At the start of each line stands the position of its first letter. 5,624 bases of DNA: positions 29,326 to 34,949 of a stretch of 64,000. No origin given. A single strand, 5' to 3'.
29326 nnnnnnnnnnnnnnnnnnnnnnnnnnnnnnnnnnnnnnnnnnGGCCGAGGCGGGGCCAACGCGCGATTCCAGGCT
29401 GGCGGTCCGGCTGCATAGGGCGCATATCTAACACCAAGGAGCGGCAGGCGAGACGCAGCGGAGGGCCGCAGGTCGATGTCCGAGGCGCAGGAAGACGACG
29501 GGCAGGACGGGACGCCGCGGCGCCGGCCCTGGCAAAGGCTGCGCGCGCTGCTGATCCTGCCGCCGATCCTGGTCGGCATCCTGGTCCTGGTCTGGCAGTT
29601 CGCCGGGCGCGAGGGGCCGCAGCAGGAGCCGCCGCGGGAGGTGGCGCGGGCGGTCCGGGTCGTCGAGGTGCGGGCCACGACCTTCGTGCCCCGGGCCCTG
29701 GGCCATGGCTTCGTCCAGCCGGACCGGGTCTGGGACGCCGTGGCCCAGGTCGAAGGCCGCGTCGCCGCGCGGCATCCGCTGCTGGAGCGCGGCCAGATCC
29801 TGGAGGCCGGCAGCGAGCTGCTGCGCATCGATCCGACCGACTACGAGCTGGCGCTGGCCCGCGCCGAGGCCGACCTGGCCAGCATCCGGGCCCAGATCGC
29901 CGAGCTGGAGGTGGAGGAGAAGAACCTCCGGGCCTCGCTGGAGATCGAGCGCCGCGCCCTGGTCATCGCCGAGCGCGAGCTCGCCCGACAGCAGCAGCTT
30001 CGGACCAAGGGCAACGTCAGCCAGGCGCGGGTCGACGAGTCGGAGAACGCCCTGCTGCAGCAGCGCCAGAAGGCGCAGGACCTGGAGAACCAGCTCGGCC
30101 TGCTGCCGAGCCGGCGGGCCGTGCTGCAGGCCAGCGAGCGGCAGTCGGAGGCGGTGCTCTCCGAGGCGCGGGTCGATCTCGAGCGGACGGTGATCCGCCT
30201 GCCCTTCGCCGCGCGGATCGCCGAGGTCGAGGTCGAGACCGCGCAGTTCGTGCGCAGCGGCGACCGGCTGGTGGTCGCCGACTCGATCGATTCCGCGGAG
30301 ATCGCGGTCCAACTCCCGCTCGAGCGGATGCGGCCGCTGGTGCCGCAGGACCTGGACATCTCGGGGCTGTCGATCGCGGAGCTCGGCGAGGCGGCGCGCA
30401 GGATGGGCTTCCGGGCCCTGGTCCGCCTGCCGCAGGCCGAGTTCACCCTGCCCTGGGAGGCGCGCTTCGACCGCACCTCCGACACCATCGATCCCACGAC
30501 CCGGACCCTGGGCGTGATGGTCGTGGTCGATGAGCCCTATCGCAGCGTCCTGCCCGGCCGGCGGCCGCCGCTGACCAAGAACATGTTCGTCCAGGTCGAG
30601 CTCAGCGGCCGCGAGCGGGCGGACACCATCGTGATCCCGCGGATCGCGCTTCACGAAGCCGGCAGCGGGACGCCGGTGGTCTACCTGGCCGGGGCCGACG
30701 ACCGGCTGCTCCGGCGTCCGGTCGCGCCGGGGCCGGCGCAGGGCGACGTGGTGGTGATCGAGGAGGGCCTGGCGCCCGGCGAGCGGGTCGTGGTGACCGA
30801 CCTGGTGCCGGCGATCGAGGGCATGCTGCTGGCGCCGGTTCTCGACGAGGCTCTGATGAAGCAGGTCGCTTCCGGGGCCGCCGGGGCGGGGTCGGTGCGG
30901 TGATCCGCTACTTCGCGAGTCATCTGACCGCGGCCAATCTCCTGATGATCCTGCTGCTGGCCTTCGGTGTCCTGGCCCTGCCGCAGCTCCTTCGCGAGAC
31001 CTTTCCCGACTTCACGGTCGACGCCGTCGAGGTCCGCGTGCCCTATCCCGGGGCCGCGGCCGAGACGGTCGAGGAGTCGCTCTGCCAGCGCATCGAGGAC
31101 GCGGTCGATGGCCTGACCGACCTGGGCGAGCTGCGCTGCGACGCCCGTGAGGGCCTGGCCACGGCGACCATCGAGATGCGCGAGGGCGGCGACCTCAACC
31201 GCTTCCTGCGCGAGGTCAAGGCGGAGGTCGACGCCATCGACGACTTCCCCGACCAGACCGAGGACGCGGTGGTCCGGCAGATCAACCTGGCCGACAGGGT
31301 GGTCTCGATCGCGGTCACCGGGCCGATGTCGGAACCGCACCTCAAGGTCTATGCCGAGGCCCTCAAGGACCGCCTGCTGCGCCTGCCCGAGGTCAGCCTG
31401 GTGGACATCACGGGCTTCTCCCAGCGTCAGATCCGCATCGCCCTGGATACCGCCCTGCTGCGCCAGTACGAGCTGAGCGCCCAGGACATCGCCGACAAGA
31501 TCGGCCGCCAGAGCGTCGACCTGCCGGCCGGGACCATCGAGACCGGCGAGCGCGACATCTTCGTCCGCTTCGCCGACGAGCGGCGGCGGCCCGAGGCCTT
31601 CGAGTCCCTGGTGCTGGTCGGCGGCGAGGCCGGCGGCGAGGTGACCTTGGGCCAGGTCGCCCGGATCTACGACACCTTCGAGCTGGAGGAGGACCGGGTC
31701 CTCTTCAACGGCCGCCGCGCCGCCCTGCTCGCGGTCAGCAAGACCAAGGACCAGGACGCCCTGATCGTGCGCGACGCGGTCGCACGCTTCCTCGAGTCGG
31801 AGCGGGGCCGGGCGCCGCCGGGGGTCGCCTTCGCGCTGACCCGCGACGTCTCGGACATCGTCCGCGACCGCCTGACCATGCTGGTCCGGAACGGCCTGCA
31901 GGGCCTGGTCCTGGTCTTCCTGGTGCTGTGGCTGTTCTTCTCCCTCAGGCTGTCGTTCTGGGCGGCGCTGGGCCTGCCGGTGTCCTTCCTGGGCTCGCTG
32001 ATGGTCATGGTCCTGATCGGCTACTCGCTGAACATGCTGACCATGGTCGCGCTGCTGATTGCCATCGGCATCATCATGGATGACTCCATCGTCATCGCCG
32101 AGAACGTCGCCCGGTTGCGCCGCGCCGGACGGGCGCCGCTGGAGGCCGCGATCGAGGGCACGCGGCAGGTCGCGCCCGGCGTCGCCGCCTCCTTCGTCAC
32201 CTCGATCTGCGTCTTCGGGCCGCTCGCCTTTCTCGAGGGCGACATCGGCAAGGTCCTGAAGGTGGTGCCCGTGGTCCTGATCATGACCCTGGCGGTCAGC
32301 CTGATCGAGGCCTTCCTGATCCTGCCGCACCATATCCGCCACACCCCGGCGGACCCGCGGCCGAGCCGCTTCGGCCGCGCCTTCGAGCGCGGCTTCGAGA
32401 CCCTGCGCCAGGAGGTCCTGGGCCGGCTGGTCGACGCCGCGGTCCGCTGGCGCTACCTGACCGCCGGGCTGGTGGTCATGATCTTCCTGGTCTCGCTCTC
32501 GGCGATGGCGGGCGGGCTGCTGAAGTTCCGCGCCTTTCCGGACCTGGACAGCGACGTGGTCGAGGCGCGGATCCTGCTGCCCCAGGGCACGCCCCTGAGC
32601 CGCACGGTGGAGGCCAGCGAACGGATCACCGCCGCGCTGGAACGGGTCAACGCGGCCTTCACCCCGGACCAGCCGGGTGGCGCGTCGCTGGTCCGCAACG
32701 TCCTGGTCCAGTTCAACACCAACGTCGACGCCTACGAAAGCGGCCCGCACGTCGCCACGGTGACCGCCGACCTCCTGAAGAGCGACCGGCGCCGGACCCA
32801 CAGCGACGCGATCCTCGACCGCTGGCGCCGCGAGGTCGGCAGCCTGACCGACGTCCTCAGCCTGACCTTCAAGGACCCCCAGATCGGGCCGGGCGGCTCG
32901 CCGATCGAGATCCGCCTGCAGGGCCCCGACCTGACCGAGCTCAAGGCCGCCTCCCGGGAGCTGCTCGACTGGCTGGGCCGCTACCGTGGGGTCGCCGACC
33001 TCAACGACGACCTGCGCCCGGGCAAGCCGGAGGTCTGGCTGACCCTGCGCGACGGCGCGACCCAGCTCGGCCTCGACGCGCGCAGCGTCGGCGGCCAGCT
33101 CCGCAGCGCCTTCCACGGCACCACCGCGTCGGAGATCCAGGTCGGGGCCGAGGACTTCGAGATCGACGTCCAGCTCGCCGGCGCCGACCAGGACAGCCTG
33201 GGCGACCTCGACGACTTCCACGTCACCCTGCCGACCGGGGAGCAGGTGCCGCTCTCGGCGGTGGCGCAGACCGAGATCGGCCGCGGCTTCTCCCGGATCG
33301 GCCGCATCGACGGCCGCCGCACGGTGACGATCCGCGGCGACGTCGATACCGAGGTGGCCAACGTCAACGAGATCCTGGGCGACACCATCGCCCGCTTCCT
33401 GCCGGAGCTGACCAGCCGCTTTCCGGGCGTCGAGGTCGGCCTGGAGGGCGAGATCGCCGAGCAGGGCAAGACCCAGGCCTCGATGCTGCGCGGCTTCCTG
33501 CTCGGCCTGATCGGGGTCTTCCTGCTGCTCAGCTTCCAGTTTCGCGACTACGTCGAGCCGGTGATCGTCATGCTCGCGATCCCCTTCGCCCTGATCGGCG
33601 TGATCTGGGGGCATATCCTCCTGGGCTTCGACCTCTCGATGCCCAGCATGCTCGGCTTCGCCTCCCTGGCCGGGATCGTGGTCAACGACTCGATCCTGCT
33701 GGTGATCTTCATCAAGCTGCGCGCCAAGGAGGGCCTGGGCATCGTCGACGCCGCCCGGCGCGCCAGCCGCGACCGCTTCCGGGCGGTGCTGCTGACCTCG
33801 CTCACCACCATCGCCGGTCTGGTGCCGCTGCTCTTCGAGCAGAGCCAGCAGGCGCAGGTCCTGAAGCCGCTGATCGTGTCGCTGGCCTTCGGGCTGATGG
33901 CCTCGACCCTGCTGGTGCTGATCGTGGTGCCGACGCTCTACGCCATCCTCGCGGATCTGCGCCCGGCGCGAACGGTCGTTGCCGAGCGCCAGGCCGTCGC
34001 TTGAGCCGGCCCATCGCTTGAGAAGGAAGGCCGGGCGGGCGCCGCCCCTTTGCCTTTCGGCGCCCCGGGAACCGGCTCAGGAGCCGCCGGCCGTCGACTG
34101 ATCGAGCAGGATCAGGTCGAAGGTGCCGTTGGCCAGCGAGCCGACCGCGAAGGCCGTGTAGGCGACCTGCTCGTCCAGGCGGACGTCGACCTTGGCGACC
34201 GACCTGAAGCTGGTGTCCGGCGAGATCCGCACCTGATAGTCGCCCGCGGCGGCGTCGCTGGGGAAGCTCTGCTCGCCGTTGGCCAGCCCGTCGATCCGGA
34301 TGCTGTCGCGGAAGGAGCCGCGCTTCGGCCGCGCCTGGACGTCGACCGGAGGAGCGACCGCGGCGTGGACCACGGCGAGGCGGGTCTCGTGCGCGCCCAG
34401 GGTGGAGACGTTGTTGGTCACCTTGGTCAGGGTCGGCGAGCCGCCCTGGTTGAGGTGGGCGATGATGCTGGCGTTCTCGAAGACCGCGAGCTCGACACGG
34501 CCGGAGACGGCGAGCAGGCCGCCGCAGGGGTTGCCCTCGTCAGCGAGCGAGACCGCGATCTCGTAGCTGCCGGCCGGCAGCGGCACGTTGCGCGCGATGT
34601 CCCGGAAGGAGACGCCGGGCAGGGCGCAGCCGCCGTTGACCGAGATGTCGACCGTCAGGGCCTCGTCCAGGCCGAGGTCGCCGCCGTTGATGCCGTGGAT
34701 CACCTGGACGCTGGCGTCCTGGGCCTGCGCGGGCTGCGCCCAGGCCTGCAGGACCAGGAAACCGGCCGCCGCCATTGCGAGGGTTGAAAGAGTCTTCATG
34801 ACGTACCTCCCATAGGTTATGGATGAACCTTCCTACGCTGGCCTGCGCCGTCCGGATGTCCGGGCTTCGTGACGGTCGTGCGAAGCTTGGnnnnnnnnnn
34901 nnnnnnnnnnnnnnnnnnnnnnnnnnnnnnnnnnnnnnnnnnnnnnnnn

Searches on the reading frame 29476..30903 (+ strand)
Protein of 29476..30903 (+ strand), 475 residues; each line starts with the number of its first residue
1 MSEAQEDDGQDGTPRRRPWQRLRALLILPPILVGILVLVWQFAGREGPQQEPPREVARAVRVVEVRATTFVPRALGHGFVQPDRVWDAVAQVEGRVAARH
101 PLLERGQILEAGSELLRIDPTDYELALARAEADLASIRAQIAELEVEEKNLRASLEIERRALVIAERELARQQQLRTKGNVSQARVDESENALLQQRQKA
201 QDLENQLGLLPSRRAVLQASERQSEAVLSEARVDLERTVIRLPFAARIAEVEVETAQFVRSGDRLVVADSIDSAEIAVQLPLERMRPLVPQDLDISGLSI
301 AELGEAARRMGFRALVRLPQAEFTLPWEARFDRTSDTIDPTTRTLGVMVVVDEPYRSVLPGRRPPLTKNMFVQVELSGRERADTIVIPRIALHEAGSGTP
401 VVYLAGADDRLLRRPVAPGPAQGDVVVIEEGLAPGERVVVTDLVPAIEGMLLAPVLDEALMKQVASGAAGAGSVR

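Call 9: search_protein_families(library=pfam, proteins=[window:29476-30903:+])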
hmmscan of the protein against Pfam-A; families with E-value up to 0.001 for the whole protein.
window:29476-30903:+ (475 aa): 1 family
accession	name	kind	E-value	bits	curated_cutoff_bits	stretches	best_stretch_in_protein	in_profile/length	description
PF13437.12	HlyD_3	-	6.6e-10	40.1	22.2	0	89-158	3-74/106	HlyD family secretion protein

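Call 67: search_protein_families(library=ncbifam, proteins=[window:29476-30903:+], max_evalue=1e-10)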
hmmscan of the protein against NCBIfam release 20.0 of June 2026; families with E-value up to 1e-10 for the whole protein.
window:29476-30903:+ (475 aa): 8 families
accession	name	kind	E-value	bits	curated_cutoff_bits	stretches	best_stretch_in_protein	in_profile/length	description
TIGR01730.1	RND_mfp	subfamily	3.8e-35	121.4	94.9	1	215-447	112-314/322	efflux RND transporter periplasmic adaptor subunit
NF033138.2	RND-peri-MexC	equivalog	2.1e-19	69.9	625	0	33-147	10-123/375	MexC family multidrug efflux RND transporter periplasmic adaptor subunit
TIGR00998.1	8a0101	subfamily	1.3e-16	60.5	390.8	1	87-265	44-232/334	EmrA/EmrK family multidrug efflux transporter periplasmic adaptor subunit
NF008589.1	PRK11556.1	equivalog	1.2e-15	57.3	391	0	366-442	300-374/392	MdtA/MuxA family multidrug efflux RND transporter periplasmic adaptor subunit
NF011604.1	PRK15030.1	equivalog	3.8e-15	55.8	765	0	180-444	120-365/397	multidrug efflux RND transporter periplasmic adaptor subunit AcrA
NF007132.1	PRK09578.1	equivalog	1.7e-14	53.4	512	0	337-469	267-390/396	MexX/AxyX family multidrug efflux RND transporter periplasmic adaptor subunit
NF033834.1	RND_adapt_MexA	exception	5.5e-12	45.5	750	0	213-443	133-349/373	multidrug efflux RND transporter periplasmic adaptor subunit MexA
NF007785.0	PRK10476.1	equivalog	5.2e-11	41.9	376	1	87-261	50-232/347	multidrug transporter subunit MdtN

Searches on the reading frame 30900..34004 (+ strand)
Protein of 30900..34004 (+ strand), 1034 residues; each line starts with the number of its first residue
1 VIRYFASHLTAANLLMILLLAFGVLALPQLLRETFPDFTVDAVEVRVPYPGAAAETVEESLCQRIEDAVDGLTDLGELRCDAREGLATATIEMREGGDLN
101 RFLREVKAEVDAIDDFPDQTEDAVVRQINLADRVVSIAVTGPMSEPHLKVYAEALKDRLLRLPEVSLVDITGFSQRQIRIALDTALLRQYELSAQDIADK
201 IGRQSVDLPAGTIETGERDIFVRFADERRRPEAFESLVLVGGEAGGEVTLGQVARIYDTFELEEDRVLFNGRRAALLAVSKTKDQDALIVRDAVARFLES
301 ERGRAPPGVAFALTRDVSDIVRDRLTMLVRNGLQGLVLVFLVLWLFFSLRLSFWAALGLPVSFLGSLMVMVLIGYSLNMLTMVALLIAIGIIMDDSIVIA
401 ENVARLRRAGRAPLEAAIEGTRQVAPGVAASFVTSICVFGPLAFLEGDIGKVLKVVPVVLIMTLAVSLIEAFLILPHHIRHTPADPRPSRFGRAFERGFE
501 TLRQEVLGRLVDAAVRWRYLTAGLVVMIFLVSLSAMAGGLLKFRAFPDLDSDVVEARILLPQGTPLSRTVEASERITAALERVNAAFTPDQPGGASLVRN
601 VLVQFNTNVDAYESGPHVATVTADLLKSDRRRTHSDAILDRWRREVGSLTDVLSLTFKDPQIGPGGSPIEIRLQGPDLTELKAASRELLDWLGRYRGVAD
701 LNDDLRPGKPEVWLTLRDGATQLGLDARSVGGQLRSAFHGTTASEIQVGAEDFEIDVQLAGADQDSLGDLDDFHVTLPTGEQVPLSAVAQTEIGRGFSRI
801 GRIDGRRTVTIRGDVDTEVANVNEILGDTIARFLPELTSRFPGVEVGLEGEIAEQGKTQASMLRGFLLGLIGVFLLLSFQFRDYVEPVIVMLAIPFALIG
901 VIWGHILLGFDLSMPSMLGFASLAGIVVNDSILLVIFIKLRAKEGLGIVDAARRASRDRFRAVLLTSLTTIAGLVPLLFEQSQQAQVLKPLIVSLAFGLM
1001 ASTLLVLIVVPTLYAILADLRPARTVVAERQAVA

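Call 9: search_protein_families(library=pfam, proteins=[window:30900-34004:+])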
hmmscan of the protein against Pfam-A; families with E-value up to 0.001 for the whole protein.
window:30900-34004:+ (1034 aa): 2 families
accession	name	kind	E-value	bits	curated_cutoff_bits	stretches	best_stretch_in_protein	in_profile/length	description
PF00873.25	ACR_tran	-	2.6e-163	545.7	28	1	1-1017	1-1020/1021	AcrB/AcrD/AcrF family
PF02355.23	SecD_SecF_C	-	4.8e-06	26.5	20.5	0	335-469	40-173/189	Protein export membrane protein SecD/SecF, C-terminal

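Call 67: search_protein_families(library=ncbifam, proteins=[window:30900-34004:+], max_evalue=1e-10)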
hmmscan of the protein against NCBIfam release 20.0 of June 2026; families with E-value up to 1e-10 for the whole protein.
window:30900-34004:+ (1034 aa): 13 families
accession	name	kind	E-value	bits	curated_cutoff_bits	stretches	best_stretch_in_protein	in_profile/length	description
NF033617.1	RND_permease_2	subfamily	1.6e-140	470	1250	1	4-1018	3-1008/1009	multidrug efflux RND transporter permease subunit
NF000282.2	RND_permease_1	subfamily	1.8e-114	383.7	1250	1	4-1017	3-1027/1029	multidrug efflux RND transporter permease subunit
TIGR00915.1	2A0602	subfamily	6.5e-104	348.8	940.35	1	1-1020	1-1031/1050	efflux RND transporter permease subunit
NF007905.0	PRK10614.1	equivalog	1.5e-77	261.3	1774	1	8-1023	10-1014/1025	multidrug efflux RND transporter permease subunit MdtC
NF007842.1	PRK10555.1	equivalog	1.4e-76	258.2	1854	1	1-1018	1-1027/1036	multidrug efflux RND transporter permease AcrD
NF007131.0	PRK09577.1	equivalog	6e-76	256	1768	1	1-1019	1-1024/1045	multidrug efflux RND transporter permease subunit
NF007133.0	PRK09579.1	equivalog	2.4e-75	253.9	1763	1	12-1027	14-1012/1017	multidrug efflux RND transporter permease subunit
TIGR00914.1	2A0601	subfamily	1.6e-71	241.3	701.45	2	667-1018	682-1036/1051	CusA/CzcA family heavy metal efflux RND transporter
NF007798.0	PRK10503.1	equivalog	6.9e-70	235.8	1584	1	4-1020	15-1025/1040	MdtB/MuxB family multidrug efflux RND transporter permease subunit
NF000037.1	RND_perm_OqxB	exception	3.2e-66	223.9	2200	2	3-475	5-491/1050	multidrug efflux RND transporter permease subunit OqxB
NF011706.2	PRK15127.1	equivalog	6.6e-59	199.7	2150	2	10-576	10-594/1049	multidrug efflux RND transporter permease subunit AcrB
TIGR00921.1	2A067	subfamily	8.1e-14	50.6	351.9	0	290-479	155-343/733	hydrophobe/amphiphile efflux-3 (HAE3) family transporter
TIGR00916.1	2A0604s01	subfamily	3.5e-12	46.4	148.6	0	332-467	94-226/231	SecD/SecF family protein translocase subunit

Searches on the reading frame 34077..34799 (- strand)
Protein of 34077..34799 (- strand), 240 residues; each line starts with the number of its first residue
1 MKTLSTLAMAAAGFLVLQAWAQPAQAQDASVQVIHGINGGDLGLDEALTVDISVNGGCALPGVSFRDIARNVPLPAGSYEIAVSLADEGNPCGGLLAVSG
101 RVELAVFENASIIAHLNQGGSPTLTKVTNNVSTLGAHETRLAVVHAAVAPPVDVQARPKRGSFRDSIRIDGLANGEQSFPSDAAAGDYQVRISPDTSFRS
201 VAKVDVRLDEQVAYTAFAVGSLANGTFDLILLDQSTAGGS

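Call 9: search_protein_families(library=pfam, proteins=[window:34077-34799:-])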
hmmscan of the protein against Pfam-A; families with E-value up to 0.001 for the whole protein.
window:34077-34799:- (240 aa): 1 family
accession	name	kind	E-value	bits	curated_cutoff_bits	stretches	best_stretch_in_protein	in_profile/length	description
PF14344.12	DUF4397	-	8.9e-22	78.3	30.6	2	31-155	3-119/119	Domain of unknown function (DUF4397)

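Call 67: search_protein_families(library=ncbifam, proteins=[window:34077-34799:-], max_evalue=1e-10)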
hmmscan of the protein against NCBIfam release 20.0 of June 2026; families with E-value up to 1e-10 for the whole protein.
window:34077-34799:- (240 aa): 0 families
